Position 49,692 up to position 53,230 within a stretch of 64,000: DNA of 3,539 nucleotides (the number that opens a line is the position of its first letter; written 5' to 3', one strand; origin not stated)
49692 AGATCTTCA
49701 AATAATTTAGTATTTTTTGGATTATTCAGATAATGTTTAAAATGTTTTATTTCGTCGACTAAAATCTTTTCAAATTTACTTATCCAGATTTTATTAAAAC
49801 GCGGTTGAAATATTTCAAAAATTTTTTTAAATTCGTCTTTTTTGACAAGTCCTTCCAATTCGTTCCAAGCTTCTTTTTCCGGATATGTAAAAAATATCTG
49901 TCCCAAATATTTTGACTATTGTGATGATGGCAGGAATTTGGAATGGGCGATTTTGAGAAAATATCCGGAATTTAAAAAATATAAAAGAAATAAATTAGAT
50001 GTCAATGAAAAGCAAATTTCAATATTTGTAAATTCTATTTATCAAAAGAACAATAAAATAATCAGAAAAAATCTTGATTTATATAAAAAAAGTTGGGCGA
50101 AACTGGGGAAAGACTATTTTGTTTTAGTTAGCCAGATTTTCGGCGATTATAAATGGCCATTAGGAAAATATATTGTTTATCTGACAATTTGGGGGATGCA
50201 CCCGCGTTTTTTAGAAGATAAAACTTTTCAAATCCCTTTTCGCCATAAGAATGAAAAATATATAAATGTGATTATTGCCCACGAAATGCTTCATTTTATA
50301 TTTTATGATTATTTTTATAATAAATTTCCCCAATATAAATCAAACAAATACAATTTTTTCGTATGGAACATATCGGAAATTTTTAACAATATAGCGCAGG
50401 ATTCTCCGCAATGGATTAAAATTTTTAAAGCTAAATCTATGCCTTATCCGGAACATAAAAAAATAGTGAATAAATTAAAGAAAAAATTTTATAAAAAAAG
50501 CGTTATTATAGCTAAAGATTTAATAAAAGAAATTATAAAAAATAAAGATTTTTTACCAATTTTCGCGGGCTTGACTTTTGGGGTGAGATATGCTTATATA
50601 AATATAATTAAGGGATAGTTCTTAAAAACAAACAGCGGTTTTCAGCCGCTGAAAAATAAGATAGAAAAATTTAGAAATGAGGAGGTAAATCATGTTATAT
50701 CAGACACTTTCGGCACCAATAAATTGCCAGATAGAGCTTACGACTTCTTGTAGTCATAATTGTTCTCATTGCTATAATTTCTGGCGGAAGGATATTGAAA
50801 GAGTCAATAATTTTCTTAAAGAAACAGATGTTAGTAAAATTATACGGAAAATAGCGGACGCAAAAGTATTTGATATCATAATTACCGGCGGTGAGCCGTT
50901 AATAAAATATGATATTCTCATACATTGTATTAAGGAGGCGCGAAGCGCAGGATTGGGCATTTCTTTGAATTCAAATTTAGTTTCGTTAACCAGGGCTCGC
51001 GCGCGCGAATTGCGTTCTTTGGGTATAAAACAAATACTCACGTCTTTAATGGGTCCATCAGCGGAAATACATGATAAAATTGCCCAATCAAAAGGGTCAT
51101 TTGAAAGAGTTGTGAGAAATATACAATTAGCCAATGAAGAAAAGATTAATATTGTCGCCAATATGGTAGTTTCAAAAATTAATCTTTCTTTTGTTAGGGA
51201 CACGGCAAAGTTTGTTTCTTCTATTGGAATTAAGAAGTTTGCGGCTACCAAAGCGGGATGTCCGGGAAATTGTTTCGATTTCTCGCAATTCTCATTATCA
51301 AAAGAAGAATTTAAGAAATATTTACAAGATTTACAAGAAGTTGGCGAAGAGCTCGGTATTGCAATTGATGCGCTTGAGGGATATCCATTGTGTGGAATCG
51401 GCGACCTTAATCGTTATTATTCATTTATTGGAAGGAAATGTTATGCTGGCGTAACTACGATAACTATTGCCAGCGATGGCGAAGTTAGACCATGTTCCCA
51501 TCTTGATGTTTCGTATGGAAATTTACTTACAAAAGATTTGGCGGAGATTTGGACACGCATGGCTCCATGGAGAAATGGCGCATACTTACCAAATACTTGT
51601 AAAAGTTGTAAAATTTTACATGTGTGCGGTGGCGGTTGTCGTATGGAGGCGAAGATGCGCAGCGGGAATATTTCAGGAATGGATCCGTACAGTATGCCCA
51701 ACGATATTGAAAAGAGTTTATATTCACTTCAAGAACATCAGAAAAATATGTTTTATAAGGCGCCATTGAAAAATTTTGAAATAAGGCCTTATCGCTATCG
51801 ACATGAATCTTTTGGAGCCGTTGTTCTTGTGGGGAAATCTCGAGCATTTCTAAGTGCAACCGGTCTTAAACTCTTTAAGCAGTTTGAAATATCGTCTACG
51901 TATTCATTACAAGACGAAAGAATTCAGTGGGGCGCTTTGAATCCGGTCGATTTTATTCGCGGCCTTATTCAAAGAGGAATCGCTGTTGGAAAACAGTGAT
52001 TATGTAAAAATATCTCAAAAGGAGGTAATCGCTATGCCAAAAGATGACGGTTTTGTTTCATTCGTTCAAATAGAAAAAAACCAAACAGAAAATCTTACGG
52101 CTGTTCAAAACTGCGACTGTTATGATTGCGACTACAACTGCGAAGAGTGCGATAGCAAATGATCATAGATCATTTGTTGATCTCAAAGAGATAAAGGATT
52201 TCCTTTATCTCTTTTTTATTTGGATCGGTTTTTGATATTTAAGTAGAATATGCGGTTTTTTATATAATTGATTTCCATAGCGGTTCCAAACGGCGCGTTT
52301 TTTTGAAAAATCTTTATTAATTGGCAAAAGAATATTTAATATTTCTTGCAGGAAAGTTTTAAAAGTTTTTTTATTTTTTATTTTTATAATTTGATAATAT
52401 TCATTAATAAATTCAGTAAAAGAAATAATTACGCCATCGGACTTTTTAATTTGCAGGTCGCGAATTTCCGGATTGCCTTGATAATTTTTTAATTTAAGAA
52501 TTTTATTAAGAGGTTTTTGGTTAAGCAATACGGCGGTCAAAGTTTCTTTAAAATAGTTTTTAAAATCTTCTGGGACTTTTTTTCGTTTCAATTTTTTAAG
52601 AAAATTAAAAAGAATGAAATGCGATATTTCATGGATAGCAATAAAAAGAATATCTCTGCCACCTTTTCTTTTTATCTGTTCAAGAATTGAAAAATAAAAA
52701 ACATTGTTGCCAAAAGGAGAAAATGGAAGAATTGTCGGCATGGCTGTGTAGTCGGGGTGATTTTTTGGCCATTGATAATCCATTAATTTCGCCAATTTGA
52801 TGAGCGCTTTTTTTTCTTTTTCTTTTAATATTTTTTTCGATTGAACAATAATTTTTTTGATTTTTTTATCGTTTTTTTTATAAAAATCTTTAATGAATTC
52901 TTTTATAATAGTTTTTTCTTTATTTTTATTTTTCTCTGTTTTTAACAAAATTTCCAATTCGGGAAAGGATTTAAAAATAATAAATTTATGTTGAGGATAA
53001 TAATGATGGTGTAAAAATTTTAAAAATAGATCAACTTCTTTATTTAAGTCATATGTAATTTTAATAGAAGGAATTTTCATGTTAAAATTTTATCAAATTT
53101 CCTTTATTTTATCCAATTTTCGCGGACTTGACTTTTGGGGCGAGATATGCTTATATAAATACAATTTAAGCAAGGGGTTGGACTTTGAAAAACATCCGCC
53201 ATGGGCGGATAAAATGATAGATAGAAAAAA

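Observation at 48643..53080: Private three-member family of HExxH proteins interleaved with the rSAM enzymes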

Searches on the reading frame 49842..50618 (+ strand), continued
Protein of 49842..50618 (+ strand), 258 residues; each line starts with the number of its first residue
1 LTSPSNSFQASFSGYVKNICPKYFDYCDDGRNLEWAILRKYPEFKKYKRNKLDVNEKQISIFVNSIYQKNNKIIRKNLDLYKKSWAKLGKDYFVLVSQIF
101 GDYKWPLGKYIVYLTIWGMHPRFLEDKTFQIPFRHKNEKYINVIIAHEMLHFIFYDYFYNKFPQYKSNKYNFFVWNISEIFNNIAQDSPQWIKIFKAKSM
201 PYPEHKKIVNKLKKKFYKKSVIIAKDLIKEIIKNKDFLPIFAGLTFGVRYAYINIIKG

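Call 81: search_protein_families(library=ncbifam, proteins=[L066:6697-8079:-, L011:4413-5078:+, L002:8874-9803:-], max_evalue=1)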
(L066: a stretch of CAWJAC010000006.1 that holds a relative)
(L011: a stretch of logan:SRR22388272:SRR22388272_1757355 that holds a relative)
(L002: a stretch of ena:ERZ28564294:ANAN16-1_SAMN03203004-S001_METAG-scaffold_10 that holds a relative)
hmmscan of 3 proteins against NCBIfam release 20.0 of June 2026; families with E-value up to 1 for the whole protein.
L066:6697-8079:- (460 aa): 74 families (the best 25 are shown)
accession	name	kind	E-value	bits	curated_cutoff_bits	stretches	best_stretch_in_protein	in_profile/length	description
TIGR04136.1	rSAM_FibroRumin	equivalog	3.5e-84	283.3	400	1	10-452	3-454/458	FibroRumin system radical SAM peptide maturase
NF047865.1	rSAM_PapB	equivalog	3.1e-42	145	340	1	93-430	3-328/330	PapB family radical SAM/SPASM ranthipeptide maturase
TIGR03974.1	rSAM_six_Cys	equivalog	1.8e-39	135.9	425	1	57-439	63-437/451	thioether cross-link-forming SCIFF peptide maturase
NF038107.1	rSAM_NF038107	equivalog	7.4e-38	130.5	600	1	7-430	2-412/444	Cys-every-fifth radical SAM/SPASM peptide maturase CefB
TIGR04463.1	rSAM_vs_C_rich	equivalog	1.1e-34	120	525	1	15-422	5-398/438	TIGR04463 family radical SAM/SPASM RiPP maturase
TIGR04064.1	rSAM_nif11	equivalog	3.3e-33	115.1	518.7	2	63-242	53-218/459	nif11-like peptide radical SAM maturase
NF041707.1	rSAM_YhhB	equivalog_domain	2.4e-32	112.3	445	1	99-431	8-346/369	cyclophane-forming radical SAM/SPASM peptide maturase YhhB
TIGR03906.1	quino_hemo_SAM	equivalog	8.1e-32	110.5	453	1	52-443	56-439/467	quinohemoprotein amine dehydrogenase maturation protein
NF040492.1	not_ScfB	exception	3.1e-31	108.8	855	1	91-438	93-435/450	ScfB-related radical SAM/SPASM orphan maturase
NF041298.1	rSAM_mat_DynA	equivalog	4.1e-31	108.3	450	1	102-437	10-339/356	dynobactin maturation radical SAM/SPASM protein DynA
TIGR03942.1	sulfatase_rSAM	equivalog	1.3e-30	106.7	349.45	1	99-440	7-346/363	anaerobic sulfatase maturase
TIGR04334.1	rSAM_Clo7bot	equivalog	1.3e-28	99.9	600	1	8-428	2-414/440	radical SAM/SPASM domain Clo7bot peptide maturase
TIGR04280.1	geopep_mat_rSAM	hypoth_equivalog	3.5e-27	95.4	400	1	20-435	17-409/428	geopeptide radical SAM maturase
TIGR04068.1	rSAM_ocin_clost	equivalog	6.2e-26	91.3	500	1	53-249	43-233/462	Cys-rich peptide radical SAM maturase CcpM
TIGR04163.1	rSAM_cobopep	equivalog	4.5e-25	88.3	375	1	92-442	63-410/428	peptide-modifying radical SAM enzyme CbpB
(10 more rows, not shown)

L011:4413-5078:+ (221 aa): 0 families

L002:8874-9803:- (309 aa): 0 families

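Call 91: search_protein_families(library=ncbifam, alignment_id=A4, max_evalue=0.1)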
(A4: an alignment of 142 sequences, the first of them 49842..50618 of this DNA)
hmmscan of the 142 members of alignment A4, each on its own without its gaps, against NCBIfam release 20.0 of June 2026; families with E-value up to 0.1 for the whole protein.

A. member 1, window:49842-50618:+ (258 aa): 0 families

B. families by the number of members that match (of 142 scanned): 23 families
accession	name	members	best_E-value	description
NF003421.0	PRK04860.1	15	0.0027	SprT family zinc-dependent metalloprotease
NF033876.2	flagella_HExxH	4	0.012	flagellinolysin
TIGR03710.1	OAFO_sf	4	0.032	2-oxoacid:acceptor oxidoreductase subunit alpha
NF033218.1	anchor_AmaP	3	0.001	alkaline shock response membrane anchor protein AmaP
NF047777.1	LIC_11502_fam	2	0.0046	LIC_11502 family protein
NF006292.0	PRK08475.1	1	0.00044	F0F1 ATP synthase subunit B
TIGR01837.1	PHA_granule_1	1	0.0064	poly(hydroxyalkanoate) granule-associated protein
NF040546.1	rSAM_CUAEP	1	0.007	CUAEP/CCAEP-tail radical SAM (seleno)protein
NF003843.0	PRK05422.1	1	0.013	SsrA-binding protein SmpB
NF001097.0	PRK00129.1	1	0.022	uracil phosphoribosyltransferase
NF011006.0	PRK14432.1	1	0.025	acylphosphatase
NF009976.0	PRK13441.1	1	0.028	F0F1 ATP synthase subunit delta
NF003011.0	PRK03837.1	1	0.036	transcriptional regulator NanR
TIGR03442.1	TIGR03442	1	0.037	ergothioneine biosynthesis protein EgtC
TIGR01130.1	ER_PDI_fam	1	0.037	protein disulfide-isomerase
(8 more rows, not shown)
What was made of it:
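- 0 of 142 #2/#3 members hit the model (call 91). There are weak SprT-family hits: 15 of 142 members, best E 0.0027 (call 91).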

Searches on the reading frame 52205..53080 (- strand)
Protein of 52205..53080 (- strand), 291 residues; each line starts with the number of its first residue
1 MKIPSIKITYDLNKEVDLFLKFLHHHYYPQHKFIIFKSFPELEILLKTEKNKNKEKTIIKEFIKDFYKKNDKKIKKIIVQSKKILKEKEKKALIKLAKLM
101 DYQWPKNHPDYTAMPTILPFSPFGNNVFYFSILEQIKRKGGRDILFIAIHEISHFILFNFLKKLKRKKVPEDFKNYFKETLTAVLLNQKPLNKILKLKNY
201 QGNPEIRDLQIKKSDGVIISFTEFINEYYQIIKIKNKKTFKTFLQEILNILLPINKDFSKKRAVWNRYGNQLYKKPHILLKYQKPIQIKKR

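Call 3: search_protein_families(library=pfam, proteins=[window:52205-53080:-], max_evalue=1)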
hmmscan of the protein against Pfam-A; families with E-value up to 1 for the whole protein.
window:52205-53080:- (291 aa): 2 families
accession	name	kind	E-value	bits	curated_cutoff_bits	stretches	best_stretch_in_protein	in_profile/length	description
PF22102.2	ElaD-SseL-like_C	-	0.034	14.4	27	1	66-99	81-114/187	ElaD/SseL-like C-terminal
PF22920.2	UvrC_RNaseH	-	0.85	10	24.3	1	51-82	38-69/116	UvrC Ribonuclease H-like domain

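Call 4: search_protein_families(library=ncbifam, proteins=[window:52205-53080:-], max_evalue=1)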
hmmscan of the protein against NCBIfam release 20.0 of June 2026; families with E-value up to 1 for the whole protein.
window:52205-53080:- (291 aa): 0 families

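Call 16: find_homologous_proteins(query=window:52205-53080:-, max_evalue=0.01)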
Query window:52205-53080:- (291 aa): 87 proteins with E <= 0.01 among 4750 candidates.
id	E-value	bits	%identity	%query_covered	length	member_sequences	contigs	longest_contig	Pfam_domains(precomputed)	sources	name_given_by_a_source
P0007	2.9e-181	619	100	100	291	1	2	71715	-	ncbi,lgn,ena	-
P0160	5.8e-123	428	71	100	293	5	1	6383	-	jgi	-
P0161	1.2e-111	391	66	99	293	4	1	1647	-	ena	-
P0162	1.9e-111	390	66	99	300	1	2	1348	-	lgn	-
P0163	3.0e-111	389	68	99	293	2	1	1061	-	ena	-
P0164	1.7e-107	377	64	99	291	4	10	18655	-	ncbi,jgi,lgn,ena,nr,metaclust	ncbi:MAG TPA: hypothetical protein VI998_03790 [Patescibacteria group bacterium]|nr:hypothetical pro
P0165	4.7e-101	356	63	96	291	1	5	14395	-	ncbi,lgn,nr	ncbi:MAG: hypothetical protein HYW71_01725 [Candidatus Niyogibacteria bacterium]|nr:hypothetical pro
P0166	2.3e-95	337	61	99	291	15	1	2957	-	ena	-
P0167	5.9e-95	336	60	99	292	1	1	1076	-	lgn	-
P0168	9.9e-95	335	58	99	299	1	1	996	-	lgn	-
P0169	1.4e-92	328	57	99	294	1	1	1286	-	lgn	-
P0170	2.5e-92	327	58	95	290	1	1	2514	-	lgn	-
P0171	3.5e-92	327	57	98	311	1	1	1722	-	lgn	-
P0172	1.3e-89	318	56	95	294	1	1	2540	-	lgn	-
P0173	2.3e-87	311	56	96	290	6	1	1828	-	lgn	-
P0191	1.2e-79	286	53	96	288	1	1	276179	-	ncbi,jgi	ncbi:MAG: hypothetical protein WC306_00690 [Candidatus Paceibacterota bacterium]|jgi:hypothetical pr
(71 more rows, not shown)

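Call 24: search_protein_families(library=pfam, alignment_id=A2, max_evalue=0.1)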
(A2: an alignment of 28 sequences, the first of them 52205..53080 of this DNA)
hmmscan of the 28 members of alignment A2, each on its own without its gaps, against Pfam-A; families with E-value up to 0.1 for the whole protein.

A. member 1, window:52205-53080:- (291 aa): 1 family
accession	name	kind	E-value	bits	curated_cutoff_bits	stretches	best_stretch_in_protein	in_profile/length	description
PF22102.2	ElaD-SseL-like_C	-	0.034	14.4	27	0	66-99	81-114/187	ElaD/SseL-like C-terminal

B. families by the number of members that match (of 28 scanned): 26 families (the first 25 are shown)
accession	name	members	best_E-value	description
PF09346.15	SMI1_KNR4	2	0.0071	SMI1 / KNR4 family (SUKH-1)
PF17784.7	Sulfotransfer_4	1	0.0045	Sulfotransferase domain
PF19152.5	DUF5834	1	0.0091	Family of unknown function (DUF5834)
PF11698.14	V-ATPase_H_C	1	0.015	V-ATPase subunit H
PF08144.17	CPL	1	0.015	CPL (NUC119) domain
PF22614.2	Slo-like_RCK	1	0.018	Calcium-activated potassium channel slowpoke-like RCK domain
PF16418.11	CNOT1_HEAT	1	0.018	CCR4-NOT transcription complex subunit 1 HEAT repeat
PF03603.18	DNA_III_psi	1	0.019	DNA polymerase III psi subunit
PF22877.3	RRM_Thc1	1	0.019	Thc1, RRM domain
PF14567.11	SUKH_5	1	0.02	SMI1-KNR4 cell-wall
PF12686.12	DUF3800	1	0.022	Protein of unknown function (DUF3800)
PF01418.23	HTH_6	1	0.023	Helix-turn-helix domain, rpiR family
PF20451.3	Calmod_bind_M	1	0.023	Calmodulin binding protein central domain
PF03223.20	V-ATPase_C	1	0.028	V-ATPase subunit C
PF16461.11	Phage_TTP_12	1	0.032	Lambda phage tail tube protein, TTP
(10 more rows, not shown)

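Call 33: find_encoding_contigs(protein=P0191, flank=7000, max_places=2)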
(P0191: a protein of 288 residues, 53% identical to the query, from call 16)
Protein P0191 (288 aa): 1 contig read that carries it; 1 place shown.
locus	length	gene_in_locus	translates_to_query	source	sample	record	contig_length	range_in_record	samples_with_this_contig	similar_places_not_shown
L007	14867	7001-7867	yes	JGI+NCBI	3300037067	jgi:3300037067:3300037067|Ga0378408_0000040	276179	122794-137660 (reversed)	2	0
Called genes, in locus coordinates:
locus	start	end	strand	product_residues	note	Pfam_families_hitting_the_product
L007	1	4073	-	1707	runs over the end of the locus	PF18998:Flg_new_2, PF13948:DUF4215, PF04862:DUF642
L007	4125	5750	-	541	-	-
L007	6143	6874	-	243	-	PF00413:Peptidase_M10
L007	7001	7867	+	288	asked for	-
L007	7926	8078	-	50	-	-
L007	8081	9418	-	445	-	PF04055:Radical_SAM, PF13353:Fer4_12 (weak), PF13186:SPASM (weak)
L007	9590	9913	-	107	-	-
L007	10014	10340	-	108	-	-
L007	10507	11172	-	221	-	PF12773:DZR, PF13240:Zn_Ribbon_1 (weak)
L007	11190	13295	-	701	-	PF18936:DUF5684, PF12773:DZR, PF13240:Zn_Ribbon_1 (faint), PF12773:DZR (weak)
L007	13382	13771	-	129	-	-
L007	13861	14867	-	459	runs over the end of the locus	-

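Call 78: find_related_loci(query=A2, collection=metagenome_contigs, flank=5000)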
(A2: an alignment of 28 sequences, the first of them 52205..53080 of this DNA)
Query A2 (291 aa) in metagenome_contigs; peptide patterns used: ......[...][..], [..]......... (x = any residue, [..] = any of these).
453 stretches matched a pattern; 122 encode a relative of the query (tblastn E <= 1e-3); the best 80 are kept; 80 distinct loci.
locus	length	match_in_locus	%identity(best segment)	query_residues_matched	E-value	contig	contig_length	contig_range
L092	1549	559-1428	66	3-289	1e-129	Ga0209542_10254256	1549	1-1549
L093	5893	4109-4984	68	3-291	4e-120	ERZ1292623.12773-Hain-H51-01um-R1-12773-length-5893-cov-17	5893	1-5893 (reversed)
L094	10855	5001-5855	70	1-283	5e-114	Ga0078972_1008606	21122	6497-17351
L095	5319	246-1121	68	1-289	1e-113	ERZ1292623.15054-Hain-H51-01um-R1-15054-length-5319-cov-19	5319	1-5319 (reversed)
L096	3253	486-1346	63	3-290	1e-115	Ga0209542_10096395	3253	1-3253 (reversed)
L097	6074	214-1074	61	4-291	3e-99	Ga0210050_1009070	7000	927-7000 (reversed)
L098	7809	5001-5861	61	4-291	3e-99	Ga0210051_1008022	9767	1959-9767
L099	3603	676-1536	61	4-291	2e-100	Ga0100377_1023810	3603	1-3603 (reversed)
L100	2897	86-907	56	11-285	2e-93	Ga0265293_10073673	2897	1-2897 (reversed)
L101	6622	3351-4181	54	11-288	4e-90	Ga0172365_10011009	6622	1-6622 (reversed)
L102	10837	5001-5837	54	9-288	6e-90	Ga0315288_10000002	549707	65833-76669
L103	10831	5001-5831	54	11-288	9e-89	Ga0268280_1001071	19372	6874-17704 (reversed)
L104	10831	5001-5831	54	11-288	2e-88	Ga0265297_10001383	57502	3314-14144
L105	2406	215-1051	54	11-290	7e-91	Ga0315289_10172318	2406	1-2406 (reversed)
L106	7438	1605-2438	53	11-288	2e-87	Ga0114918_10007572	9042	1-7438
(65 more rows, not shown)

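Call 81: search_protein_families(library=ncbifam, proteins=[L007:8081-9418:-], max_evalue=1)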
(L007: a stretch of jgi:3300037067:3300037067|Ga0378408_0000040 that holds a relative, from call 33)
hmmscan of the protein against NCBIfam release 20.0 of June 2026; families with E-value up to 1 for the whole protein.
L007:8081-9418:- (445 aa): 76 families (the best 25 are shown)
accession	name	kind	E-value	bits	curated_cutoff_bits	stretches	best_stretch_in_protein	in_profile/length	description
TIGR04545.1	rSAM_ahbD_hemeb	equivalog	1e-33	117.2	500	1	12-335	3-335/339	heme b synthase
TIGR04303.1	GeoRSP_rSAM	equivalog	4.1e-32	112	400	1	5-334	1-323/325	GeoRSP system radical SAM/SPASM protein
TIGR04055.1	rSAM_NirJ2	equivalog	9.1e-28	97.7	500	1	17-333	8-320/326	putative heme d1 biosynthesis radical SAM protein NirJ2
TIGR04053.2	TIGR04053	equivalog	8.9e-27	94.3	395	2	6-185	5-182/366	TIGR04053 family radical SAM/SPASM domain-containing protein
TIGR04133.1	rSAM_w_lipo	hypoth_equivalog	1.7e-22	79.8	425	1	16-315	31-329/350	TIGR04133 family radical SAM/SPASM protein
TIGR04340.1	rSAM_ACGX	hypoth_equivalog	5.6e-22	78.4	400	1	10-333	4-335/341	radical SAM/SPASM domain protein, ACGX system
TIGR04250.1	SCM_rSAM_ScmE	equivalog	8.9e-22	77.5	400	1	8-335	2-345/358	SynChlorMet cassette radical SAM/SPASM protein ScmE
NF041298.1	rSAM_mat_DynA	equivalog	5e-21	75.1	450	1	18-335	10-339/356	dynobactin maturation radical SAM/SPASM protein DynA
NF050035.1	rSAM_WgK_link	exception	1.9e-20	73.2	650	2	2-192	2-186/367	radical SAM/SPASM peptide maturase WgkB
TIGR04051.1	rSAM_NirJ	equivalog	4.2e-20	72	515.45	2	18-181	11-168/354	heme d1 biosynthesis radical SAM protein NirJ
NF045574.1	sacti_mat_StsB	exception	1.2e-19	70.5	625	1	13-320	100-398/466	StsB family radical SAM/SPASM domain sactipeptide maturase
TIGR03962.1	mycofact_rSAM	equivalog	2.1e-19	69.9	265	1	3-333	6-329/339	mycofactocin radical SAM maturase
NF047865.1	rSAM_PapB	equivalog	6e-19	68.4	340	1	13-329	7-328/330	PapB family radical SAM/SPASM ranthipeptide maturase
TIGR04163.1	rSAM_cobopep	equivalog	1.5e-18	66.7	375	1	9-337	64-407/428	peptide-modifying radical SAM enzyme CbpB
TIGR04347.1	pseudo_SAM_Halo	equivalog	2.2e-18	66.7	525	1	14-206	43-229/390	TIGR04347 family pseudo-SAM/SPASM protein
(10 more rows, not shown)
